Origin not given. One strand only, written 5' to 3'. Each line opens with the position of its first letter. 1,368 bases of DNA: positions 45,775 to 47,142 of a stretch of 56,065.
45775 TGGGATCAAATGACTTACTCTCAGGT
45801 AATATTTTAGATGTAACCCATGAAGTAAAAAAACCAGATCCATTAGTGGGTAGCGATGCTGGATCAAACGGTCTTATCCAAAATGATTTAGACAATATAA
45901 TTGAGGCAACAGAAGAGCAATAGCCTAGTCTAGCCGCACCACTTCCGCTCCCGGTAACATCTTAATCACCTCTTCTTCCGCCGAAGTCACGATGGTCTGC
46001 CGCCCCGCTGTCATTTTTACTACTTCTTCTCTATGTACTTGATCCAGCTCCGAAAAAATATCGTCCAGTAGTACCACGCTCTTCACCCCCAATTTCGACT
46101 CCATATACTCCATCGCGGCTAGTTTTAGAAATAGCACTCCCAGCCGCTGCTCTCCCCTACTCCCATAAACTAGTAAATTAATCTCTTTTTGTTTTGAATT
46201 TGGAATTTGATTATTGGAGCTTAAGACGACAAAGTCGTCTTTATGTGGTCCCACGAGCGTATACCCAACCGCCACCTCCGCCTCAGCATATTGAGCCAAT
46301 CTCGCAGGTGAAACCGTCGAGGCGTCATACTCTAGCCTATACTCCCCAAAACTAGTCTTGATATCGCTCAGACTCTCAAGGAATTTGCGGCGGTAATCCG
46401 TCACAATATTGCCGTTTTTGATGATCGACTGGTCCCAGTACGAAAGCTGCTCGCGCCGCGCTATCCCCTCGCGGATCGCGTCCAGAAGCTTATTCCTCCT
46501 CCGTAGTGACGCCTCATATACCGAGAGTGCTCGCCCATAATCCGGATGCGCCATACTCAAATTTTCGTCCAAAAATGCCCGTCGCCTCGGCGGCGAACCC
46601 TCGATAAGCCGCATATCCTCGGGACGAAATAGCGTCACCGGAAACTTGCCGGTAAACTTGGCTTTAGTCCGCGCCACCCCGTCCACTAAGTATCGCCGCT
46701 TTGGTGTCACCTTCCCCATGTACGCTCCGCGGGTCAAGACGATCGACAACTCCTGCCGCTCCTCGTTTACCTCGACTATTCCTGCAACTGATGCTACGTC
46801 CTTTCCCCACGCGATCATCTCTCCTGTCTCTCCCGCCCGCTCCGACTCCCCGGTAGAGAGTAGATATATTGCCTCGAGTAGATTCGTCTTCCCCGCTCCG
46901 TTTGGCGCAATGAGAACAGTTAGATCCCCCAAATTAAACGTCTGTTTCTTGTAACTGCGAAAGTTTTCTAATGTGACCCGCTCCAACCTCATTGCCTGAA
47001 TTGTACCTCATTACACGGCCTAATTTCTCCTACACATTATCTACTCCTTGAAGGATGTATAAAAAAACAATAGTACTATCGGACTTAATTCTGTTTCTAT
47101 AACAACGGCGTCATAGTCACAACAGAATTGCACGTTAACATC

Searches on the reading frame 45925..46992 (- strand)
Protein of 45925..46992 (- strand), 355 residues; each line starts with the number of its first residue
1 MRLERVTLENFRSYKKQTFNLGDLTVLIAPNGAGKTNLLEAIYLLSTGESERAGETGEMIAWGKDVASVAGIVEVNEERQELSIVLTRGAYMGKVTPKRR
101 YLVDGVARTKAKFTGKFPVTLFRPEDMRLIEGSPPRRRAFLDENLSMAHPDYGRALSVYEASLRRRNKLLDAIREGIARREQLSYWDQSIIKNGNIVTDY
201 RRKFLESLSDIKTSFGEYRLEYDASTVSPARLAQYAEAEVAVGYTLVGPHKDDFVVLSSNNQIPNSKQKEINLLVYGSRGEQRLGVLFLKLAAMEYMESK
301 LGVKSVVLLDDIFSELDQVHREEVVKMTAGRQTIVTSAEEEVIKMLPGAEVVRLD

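Call 69: search_protein_families(library=pfam, proteins=[window:45925-46992:-], max_evalue=0.00001)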
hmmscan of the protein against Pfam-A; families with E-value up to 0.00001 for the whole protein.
window:45925-46992:- (355 aa): 4 families
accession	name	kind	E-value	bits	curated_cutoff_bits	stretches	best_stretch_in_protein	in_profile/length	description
PF02463.25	SMC_N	-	3.2e-19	69.7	40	1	3-344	2-203/220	RecF/RecN/SMC N terminal domain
PF13476.12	AAA_23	-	4.2e-12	47.6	27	1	5-60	1-56/201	AAA domain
PF13175.12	AAA_15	-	1.6e-11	44.9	32.1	1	1-49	1-50/374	AAA ATPase domain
PF13304.12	AAA_21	-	9.6e-07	29.6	27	0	24-50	1-36/304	AAA domain, putative AbiEii toxin, Type IV TA system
